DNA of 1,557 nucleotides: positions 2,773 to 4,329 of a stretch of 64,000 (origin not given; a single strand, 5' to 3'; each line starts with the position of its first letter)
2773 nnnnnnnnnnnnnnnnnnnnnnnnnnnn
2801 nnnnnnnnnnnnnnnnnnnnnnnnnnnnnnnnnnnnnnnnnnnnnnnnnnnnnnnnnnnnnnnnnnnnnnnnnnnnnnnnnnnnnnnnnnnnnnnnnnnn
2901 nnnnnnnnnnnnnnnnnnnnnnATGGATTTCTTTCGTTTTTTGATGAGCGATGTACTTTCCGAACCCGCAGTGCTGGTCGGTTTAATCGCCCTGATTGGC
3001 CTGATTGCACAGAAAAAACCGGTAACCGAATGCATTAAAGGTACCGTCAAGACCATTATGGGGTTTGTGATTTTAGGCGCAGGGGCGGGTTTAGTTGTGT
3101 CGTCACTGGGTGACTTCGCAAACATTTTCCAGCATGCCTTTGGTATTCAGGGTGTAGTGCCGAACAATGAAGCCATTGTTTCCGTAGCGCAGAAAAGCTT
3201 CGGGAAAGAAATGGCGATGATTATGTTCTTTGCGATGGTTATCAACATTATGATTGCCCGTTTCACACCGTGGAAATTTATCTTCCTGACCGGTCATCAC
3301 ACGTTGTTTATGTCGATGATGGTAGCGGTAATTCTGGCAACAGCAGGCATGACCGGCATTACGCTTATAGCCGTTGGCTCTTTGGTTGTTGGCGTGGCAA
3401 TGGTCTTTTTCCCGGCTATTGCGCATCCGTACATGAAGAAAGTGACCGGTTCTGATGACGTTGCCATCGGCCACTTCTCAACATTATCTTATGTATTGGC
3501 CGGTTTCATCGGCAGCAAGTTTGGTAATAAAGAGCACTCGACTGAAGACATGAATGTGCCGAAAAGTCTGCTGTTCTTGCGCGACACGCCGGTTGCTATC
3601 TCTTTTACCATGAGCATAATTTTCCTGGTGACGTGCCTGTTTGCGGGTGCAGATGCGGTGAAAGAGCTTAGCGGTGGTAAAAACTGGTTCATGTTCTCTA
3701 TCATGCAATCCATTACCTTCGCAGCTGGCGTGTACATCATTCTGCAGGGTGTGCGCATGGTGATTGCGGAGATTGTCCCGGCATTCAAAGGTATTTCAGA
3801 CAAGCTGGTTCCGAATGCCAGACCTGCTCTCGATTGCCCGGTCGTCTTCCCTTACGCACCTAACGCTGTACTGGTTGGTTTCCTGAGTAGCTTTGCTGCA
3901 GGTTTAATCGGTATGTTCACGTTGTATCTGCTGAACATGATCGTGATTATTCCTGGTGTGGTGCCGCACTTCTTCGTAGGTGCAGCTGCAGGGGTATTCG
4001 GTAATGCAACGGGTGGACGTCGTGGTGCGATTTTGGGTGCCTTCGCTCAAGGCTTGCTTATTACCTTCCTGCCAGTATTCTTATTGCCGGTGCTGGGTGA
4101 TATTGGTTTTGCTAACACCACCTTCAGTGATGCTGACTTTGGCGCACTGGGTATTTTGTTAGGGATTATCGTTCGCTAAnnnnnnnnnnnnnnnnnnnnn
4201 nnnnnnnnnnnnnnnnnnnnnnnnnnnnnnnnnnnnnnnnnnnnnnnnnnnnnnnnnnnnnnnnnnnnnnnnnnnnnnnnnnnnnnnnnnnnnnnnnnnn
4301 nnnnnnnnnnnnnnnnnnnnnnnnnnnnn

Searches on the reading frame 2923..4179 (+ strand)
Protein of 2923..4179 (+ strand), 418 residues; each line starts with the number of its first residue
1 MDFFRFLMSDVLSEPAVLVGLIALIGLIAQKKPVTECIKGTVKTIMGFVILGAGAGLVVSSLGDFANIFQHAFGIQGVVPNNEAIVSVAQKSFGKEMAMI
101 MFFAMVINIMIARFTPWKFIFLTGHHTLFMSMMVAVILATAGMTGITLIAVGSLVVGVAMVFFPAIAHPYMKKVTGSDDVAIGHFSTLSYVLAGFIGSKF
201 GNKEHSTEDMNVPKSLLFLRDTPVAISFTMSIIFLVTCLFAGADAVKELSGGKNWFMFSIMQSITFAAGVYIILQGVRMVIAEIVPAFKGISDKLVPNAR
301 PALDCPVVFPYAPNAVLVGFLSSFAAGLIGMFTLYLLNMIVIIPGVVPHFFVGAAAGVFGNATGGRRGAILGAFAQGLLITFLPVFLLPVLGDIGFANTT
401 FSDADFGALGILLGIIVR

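Call 16: search_protein_families(library=pfam, proteins=[window:2923-4179:+])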
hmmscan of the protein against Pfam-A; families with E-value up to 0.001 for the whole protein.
window:2923-4179:+ (418 aa): 1 family
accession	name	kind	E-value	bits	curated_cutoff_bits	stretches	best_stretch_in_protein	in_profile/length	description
PF03611.19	EIIC-GAT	-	4.3e-150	500.6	24.2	1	10-405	1-394/394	PTS system sugar-specific permease component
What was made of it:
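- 2923..4179 (+): PTS EIIC gene of the ascorbate (EIIC-GAT) family (vpeC). PF03611, E = 4e-150 (call 16).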

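Call 30: search_protein_families(library=ncbifam, proteins=[window:2923-4179:+], max_evalue=0.00001)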
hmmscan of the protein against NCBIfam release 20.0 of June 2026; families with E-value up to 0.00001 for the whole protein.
window:2923-4179:+ (418 aa): 7 families
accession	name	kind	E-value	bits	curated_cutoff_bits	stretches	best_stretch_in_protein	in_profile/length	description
NF006919.1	PRK09410.1-1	equivalog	5.2e-189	628.3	380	1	6-417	2-414/415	PTS ascorbate transporter subunit IIC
NF009553.0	PRK12997.1-5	subfamily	2.3e-188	626.3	423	1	1-417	1-419/426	PTS sugar transporter subunit IIC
NF009549.0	PRK12996.1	equivalog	6.7e-178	592.1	890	1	8-417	10-420/463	PTS ascorbate transporter subunit IIC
NF009551.0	PRK12997.1-3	equivalog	2.6e-135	452.1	657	1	3-414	3-414/433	PTS sugar transporter subunit IIC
NF007094.0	PRK09548.1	equivalog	5.3e-107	358.7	687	1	2-394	6-412/598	PTS ascorbate-specific subunit IIBC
NF009550.0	PRK12997.1-1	equivalog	4.2e-52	177.5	583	1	7-392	14-408/447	PTS sugar transporter subunit IIC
NF009552.0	PRK12997.1-4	equivalog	3.4e-34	118.6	921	1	7-395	11-420/477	PTS sugar transporter subunit IIC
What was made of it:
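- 2923..4179 (+): NF006919 at 628 bits, above its cut-off of 380 (call 30).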
